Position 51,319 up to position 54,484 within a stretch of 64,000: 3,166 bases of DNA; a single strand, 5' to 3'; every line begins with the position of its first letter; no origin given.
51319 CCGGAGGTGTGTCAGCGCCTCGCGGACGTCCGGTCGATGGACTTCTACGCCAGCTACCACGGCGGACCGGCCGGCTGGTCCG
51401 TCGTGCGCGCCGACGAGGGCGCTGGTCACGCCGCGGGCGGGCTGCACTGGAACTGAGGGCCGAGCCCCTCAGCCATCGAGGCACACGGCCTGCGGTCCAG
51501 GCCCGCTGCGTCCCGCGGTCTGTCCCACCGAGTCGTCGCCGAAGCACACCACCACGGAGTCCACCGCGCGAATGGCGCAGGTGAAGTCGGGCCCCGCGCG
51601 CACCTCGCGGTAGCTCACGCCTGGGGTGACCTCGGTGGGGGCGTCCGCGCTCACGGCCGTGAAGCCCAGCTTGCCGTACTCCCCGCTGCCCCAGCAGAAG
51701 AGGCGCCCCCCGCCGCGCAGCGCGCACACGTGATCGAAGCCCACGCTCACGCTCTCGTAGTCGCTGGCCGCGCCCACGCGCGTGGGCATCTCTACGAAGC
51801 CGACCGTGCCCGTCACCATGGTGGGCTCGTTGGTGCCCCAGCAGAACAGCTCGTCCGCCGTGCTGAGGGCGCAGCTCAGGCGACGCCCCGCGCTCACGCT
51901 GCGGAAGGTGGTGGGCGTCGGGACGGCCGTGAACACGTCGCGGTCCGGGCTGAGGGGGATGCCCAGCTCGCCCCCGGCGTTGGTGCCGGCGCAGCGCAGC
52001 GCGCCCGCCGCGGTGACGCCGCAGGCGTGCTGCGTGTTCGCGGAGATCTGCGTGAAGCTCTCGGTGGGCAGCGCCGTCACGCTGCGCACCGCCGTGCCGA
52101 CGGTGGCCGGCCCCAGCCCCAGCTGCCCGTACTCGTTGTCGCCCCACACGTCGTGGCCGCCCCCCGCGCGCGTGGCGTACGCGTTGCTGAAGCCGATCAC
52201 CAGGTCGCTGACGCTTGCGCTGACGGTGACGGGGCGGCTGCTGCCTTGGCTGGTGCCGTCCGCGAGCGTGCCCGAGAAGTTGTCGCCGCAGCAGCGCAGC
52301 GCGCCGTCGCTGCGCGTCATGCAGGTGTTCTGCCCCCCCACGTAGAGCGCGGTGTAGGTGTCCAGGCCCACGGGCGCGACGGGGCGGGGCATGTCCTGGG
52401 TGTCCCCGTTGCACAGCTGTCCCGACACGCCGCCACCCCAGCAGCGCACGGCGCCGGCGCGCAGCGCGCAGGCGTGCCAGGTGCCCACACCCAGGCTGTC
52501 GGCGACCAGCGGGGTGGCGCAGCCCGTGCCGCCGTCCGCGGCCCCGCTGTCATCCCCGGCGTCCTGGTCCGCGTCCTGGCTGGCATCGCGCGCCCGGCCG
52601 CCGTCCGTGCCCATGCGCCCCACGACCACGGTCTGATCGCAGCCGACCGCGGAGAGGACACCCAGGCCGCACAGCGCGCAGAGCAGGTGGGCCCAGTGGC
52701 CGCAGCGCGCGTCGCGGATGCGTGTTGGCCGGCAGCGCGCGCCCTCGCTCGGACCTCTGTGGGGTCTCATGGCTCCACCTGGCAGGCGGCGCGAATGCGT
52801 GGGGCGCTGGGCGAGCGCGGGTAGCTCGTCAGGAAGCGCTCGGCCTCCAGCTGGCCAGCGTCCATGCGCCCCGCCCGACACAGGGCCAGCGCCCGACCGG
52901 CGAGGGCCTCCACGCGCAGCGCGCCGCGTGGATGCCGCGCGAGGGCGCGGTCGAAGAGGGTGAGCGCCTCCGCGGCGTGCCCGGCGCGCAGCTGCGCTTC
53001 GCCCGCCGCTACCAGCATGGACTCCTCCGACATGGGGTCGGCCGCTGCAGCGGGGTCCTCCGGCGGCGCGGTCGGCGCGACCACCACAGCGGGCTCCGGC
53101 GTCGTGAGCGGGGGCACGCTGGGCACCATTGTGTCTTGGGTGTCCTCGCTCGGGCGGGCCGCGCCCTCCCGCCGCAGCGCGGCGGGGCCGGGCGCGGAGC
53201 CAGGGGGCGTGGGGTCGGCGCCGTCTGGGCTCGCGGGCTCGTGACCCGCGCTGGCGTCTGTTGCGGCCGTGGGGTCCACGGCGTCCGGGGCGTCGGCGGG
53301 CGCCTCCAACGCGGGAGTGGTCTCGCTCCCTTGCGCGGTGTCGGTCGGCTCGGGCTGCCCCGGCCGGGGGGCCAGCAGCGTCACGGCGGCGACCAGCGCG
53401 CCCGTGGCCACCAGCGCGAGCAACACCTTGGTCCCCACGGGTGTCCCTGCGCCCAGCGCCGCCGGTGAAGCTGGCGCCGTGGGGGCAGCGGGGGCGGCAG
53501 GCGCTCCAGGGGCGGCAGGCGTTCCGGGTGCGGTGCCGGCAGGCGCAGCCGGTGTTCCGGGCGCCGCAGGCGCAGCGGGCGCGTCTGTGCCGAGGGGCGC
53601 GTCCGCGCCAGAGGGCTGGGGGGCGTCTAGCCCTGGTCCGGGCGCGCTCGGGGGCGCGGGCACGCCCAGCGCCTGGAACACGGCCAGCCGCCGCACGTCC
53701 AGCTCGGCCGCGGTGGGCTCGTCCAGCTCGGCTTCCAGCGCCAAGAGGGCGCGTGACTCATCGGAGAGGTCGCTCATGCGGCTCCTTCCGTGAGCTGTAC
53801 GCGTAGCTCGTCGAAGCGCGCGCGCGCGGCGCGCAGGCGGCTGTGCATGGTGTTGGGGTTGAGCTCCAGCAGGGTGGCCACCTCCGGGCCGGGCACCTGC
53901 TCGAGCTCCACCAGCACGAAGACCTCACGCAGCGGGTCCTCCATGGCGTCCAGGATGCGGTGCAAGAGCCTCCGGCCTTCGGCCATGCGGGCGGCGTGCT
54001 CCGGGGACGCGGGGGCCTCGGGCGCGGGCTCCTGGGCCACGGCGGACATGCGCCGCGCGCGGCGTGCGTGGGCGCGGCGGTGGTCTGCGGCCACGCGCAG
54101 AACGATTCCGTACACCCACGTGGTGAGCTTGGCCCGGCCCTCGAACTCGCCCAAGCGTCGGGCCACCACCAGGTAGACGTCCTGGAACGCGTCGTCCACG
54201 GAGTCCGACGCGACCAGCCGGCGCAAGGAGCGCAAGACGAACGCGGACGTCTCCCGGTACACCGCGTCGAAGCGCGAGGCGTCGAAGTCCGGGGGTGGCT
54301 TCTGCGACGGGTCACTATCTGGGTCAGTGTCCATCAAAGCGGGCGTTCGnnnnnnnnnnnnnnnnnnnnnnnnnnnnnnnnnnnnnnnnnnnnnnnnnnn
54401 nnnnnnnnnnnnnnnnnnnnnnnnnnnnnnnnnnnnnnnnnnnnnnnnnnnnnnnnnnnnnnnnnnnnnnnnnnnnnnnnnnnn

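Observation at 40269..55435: A four-gene ECF-sigma cassette (barrel-like secreted protein / sigma / TPR-like single-pass protein / RCC1 lipoprotein) is present twice, ~11 kb apart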

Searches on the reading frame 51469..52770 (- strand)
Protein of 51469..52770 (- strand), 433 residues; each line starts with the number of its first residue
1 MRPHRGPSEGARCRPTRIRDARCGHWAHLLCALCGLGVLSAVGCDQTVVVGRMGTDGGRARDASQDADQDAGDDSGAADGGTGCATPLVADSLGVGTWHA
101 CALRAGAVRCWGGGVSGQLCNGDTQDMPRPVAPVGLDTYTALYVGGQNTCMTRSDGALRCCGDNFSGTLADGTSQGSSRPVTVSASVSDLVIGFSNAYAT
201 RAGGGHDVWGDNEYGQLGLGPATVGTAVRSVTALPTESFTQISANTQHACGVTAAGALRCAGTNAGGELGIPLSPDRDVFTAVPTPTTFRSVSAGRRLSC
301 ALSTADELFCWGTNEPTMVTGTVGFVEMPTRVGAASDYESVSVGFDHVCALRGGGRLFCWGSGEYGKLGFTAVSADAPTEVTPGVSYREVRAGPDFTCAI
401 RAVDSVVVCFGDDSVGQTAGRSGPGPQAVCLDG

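Call 4: search_protein_families(library=pfam, proteins=[window:51469-52770:-], max_evalue=1)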
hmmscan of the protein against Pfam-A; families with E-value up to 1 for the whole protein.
window:51469-52770:- (433 aa): 3 families
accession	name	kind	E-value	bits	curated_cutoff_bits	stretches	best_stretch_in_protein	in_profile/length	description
PF25390.1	WD40_RLD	-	4.9e-50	171.3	150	2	208-419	4-228/363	RCC1-like domain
PF13540.12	RCC1_2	-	1.7e-30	104.4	22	6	340-366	3-29/30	Regulator of chromosome condensation (RCC1) repeat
PF00415.24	RCC1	-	7.7e-17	62.1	21.7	2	355-400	2-50/50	Regulator of chromosome condensation (RCC1) repeat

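Call 8: search_protein_families(library=ncbifam, proteins=[window:51469-52770:-], max_evalue=0.1)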
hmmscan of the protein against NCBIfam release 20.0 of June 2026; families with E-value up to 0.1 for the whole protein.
window:51469-52770:- (433 aa): 0 families

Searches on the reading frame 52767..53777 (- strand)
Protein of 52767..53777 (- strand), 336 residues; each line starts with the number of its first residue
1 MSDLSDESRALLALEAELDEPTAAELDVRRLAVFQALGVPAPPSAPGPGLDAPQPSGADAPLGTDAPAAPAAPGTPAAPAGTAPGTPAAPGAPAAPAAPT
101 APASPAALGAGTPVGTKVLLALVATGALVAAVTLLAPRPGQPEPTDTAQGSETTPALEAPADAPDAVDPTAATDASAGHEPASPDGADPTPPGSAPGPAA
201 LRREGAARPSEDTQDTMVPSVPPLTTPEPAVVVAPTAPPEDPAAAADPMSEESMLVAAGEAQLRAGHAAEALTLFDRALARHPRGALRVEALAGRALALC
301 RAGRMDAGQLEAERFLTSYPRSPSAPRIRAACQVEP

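Call 4: search_protein_families(library=pfam, proteins=[window:52767-53777:-], max_evalue=1)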
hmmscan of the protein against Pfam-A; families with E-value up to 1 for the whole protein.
window:52767-53777:- (336 aa): 7 families
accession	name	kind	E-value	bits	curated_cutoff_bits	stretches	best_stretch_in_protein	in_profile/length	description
PF13432.12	TPR_16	-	6.6e-05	23.7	32.7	1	257-320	2-62/65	Tetratricopeptide repeat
PF13525.12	YfiO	-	0.00091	19.5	25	1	252-325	5-78/203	Outer membrane lipoprotein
PF13174.12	TPR_6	-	0.004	18.2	26.3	1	258-283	6-31/33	Tetratricopeptide repeat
PF07719.23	TPR_2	-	0.011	16.3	27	1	257-283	6-32/34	Tetratricopeptide repeat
PF14559.12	TPR_19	-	0.017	15.8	25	1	263-309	2-45/68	Tetratricopeptide repeat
PF13428.12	TPR_14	-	0.024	15.7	23.5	1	255-287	4-36/44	Tetratricopeptide repeat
PF13424.12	TPR_12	-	0.17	12.6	30.1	1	253-306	4-62/77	Tetratricopeptide repeat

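Call 8: search_protein_families(library=ncbifam, proteins=[window:52767-53777:-], max_evalue=0.1)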
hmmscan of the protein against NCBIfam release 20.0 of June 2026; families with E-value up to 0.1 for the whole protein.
window:52767-53777:- (336 aa): 4 families
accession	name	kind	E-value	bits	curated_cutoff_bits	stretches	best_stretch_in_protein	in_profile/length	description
TIGR03302.1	OM_YfiO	subfamily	2.1e-05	24.1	81.4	1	244-327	25-108/239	outer membrane protein assembly factor BamD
TIGR02795.1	tol_pal_ybgF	equivalog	0.014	16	90.1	1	258-327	45-114/119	tol-pal system protein YbgF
NF052415.1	T3SS_chap_SctY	equivalog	0.024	15.2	70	1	261-316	49-104/106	type III secretion apparatus assembly chaperone SctY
TIGR02917.1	PEP_TPR_lipo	equivalog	0.05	11.4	312.2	1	249-331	191-269/899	XrtA/PEP-CTERM system TPR-repeat protein PrsT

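Call 83: search_solved_structures(query=window:52767-53777:-, max_evalue=1)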
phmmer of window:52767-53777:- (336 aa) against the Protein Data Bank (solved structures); distinct sequences matched with E-value up to 1: 1.
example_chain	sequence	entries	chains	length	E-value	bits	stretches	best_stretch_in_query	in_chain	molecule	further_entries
9gzg_A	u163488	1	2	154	0.2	14.6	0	244-292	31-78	Engineered CTPR protein with glutamic acids for conductivity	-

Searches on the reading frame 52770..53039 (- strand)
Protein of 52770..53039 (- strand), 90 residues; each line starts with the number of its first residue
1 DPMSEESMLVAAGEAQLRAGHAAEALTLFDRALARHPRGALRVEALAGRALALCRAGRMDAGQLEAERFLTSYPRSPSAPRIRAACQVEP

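Call 45: find_homologous_proteins(query=A5, max_evalue=0.001)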
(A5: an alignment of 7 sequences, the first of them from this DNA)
Query A5 (7 sequences) (90 aa, profile of the alignment): 78 proteins with E <= 0.001 among 8000 candidates.
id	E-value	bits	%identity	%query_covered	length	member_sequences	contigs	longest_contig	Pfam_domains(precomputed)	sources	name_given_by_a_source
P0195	5.8e-33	131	87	100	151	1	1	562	PF13428.13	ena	-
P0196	1.0e-29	121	100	92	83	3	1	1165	PF13428.13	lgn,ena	-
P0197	1.7e-29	120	30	96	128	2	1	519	PF13428.13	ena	-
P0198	6.2e-29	118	34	96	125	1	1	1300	PF13174.13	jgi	jgi:hypothetical protein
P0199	2.8e-28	116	36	81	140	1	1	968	-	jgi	jgi:hypothetical protein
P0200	2.9e-28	116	38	82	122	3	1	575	PF13525.13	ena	-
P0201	3.0e-28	116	36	93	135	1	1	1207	-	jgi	jgi:hypothetical protein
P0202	9.0e-27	111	30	96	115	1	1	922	PF13428.13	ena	-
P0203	3.5e-26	109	31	93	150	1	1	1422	-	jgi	jgi:hypothetical protein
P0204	9.5e-26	108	36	77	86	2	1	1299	-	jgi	jgi:hypothetical protein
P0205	1.8e-25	107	36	87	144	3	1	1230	-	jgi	jgi:hypothetical protein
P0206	8.3e-24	102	32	77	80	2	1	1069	PF14559.13,PF13428.13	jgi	jgi:hypothetical protein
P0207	1.0e-22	98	40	74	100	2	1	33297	PF13525.13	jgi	jgi:hypothetical protein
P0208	2.9e-22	97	32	79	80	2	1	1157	-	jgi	jgi:hypothetical protein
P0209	1.8e-21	94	32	97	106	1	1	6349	PF13428.13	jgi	jgi:outer membrane protein assembly factor BamD (BamD/ComL family)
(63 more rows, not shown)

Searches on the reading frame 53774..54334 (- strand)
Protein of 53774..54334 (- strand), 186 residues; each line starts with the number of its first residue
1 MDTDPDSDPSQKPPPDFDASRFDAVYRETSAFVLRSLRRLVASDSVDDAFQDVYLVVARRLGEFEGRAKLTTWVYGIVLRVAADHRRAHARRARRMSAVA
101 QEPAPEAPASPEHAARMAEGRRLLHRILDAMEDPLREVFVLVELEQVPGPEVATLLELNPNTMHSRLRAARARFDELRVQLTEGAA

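Call 4: search_protein_families(library=pfam, proteins=[window:53774-54334:-], max_evalue=1)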
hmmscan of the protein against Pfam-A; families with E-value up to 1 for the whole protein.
window:53774-54334:- (186 aa): 3 families
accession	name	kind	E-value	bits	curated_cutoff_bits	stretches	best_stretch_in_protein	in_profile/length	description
PF08281.18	Sigma70_r4_2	-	7.5e-09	35.5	25.7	1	122-173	2-53/54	Sigma-70, region 4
PF04542.20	Sigma70_r2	-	4e-08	33.4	24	1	26-92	2-71/71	Sigma-70 region 2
PF07638.17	Sigma70_ECF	-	0.084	13.2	21.1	1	53-175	58-180/185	ECF sigma factor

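Call 8: search_protein_families(library=ncbifam, proteins=[window:53774-54334:-], max_evalue=0.1)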
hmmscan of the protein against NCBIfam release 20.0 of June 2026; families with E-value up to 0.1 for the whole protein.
window:53774-54334:- (186 aa): 80 families (the best 25 are shown)
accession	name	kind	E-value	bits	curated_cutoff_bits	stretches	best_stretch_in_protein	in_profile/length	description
NF009171.0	PRK12518.1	equivalog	1.8e-24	86.6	208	1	18-175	25-181/191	RNA polymerase sigma factor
NF008888.0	PRK11922.1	equivalog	5.1e-23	81.9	204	1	18-173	28-191/231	RNA polymerase sigma factor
NF009166.1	PRK12513.1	equivalog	1.8e-21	76.7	206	1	18-181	20-186/193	RNA polymerase sigma factor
TIGR02937.1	sigma70-ECF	superfamily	3.7e-19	69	42.9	1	22-173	3-160/165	sigma-70 family RNA polymerase sigma factor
NF008894.0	PRK11924.3-1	equivalog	1.7e-15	57.6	258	1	25-173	27-176/188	RNA polymerase sigma factor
NF004113.0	PRK05602.1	equivalog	5e-14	52.4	208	1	36-182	62-202/211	RNA polymerase sigma factor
NF007215.0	PRK09637.1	equivalog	9.6e-14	51.8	212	1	38-177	20-153/181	RNA polymerase sigma factor SigZ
NF009168.0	PRK12515.1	subfamily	2.4e-13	50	236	1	24-177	26-178/189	RNA polymerase sigma factor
NF006089.0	PRK08241.1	subfamily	2.6e-13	49.8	240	2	43-112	46-115/343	RNA polymerase subunit sigma-70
TIGR02959.1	SigZ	equivalog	1.1e-12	48.1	168.65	1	38-177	14-147/170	RNA polymerase sigma factor SigZ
NF007225.0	PRK09643.1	equivalog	1.7e-12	47.5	190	1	37-182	45-186/204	RNA polymerase sigma factor SigM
NF006930.0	PRK09415.1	subfamily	1.7e-12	47.5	198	1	45-174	42-171/179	RNA polymerase factor sigma C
TIGR02983.1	SigE-fam_strep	subfamily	2.7e-12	46.9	141.55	1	19-177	5-157/162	SigE family RNA polymerase sigma factor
NF009187.0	PRK12535.1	equivalog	1.2e-11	44.6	290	1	24-178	30-180/197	RNA polymerase sigma factor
TIGR02950.1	SigM_subfam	subfamily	2.3e-11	43.8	147.95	1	23-176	3-156/159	RNA polymerase sigma factor, SigM family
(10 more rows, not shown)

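Call 84: search_solved_structures(query=window:53774-54334:-, max_evalue=0.00001)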
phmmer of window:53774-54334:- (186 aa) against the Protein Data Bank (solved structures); distinct sequences matched with E-value up to 0.00001: 4.
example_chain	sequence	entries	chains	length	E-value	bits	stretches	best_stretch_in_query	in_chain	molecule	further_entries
6in7_B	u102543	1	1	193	2.3e-10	44.2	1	23-177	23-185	RNA polymerase sigma-H factor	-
8z6g_B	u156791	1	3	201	2.3e-10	44.2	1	23-177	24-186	RNA polymerase sigma factor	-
1or7_A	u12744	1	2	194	2.5e-10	44.1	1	35-176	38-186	RNA polymerase sigma-E factor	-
6jbq_F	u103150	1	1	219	3.6e-10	43.6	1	35-176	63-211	ECF RNA polymerase sigma-E factor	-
